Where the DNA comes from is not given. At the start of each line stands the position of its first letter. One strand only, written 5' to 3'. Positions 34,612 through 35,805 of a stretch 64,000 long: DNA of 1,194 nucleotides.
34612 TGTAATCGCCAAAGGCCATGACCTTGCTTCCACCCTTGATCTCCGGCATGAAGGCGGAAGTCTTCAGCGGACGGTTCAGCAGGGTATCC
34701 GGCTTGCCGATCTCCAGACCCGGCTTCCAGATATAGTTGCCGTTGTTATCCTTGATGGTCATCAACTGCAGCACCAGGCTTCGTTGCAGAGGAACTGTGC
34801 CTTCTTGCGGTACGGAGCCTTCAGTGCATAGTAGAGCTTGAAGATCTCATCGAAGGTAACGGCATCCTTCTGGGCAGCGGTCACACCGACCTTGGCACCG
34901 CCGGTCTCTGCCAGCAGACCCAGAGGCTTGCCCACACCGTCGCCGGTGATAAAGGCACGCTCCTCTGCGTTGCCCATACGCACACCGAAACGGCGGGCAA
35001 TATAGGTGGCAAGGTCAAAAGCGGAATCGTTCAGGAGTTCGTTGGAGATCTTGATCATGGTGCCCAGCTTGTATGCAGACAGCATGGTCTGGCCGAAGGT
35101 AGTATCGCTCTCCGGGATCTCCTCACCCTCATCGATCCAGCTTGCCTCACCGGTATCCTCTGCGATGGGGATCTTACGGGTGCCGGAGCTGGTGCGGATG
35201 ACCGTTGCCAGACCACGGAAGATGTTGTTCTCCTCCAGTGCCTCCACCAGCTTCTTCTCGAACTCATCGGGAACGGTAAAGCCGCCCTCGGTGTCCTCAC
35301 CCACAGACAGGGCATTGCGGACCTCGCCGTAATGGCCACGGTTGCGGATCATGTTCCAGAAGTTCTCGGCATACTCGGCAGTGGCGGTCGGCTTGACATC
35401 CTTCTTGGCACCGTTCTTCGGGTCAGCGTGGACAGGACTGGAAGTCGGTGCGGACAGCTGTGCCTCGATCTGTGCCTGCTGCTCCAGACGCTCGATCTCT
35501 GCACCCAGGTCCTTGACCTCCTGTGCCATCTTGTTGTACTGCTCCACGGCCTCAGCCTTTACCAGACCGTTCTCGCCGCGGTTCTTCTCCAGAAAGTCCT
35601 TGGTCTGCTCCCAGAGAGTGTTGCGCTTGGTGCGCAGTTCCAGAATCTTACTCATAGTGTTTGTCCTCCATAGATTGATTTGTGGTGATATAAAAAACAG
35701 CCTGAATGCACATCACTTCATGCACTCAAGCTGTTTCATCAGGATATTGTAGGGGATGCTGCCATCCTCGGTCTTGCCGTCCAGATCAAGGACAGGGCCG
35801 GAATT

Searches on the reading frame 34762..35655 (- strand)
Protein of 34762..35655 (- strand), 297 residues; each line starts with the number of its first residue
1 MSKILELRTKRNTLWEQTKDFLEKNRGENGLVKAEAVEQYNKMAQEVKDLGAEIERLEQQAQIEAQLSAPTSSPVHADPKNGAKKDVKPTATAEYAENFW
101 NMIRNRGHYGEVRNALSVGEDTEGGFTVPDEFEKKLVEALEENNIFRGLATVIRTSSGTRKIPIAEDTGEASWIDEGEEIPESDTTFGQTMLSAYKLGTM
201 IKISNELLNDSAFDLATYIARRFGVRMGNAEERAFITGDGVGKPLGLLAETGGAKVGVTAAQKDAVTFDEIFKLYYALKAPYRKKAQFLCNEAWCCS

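Call 60: find_encoding_contigs(protein=window:34762-35655:-, flank=10000, max_places=6)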
Protein window:34762-35655:- (297 aa): 2 contigs read that carry it; 2 places shown.
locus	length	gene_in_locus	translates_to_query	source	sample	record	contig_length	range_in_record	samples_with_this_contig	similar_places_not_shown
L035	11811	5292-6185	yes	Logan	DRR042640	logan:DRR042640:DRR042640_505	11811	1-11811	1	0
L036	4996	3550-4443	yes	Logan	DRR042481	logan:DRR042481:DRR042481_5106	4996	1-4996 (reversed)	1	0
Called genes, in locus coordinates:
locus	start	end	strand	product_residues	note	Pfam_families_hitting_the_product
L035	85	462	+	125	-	-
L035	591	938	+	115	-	PF05119:Terminase_4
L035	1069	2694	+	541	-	PF03354:TerL_ATPase, PF20441:TerL_nuclease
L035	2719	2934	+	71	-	PF16945:Phage_r1t_holin (weak)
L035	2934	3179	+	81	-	-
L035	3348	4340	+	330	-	PF04860:Phage_portal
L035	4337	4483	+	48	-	-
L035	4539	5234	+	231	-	PF00574:CLP_protease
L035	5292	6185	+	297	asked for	PF05065:Phage_capsid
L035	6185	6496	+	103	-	PF05065:Phage_capsid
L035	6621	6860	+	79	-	-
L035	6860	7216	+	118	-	PF05521:Phage_HCP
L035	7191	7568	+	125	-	PF04883:HK97-gp10_like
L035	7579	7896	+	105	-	-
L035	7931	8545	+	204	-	PF06488:L_lac_phage_MSP (weak)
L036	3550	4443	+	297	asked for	PF05065:Phage_capsid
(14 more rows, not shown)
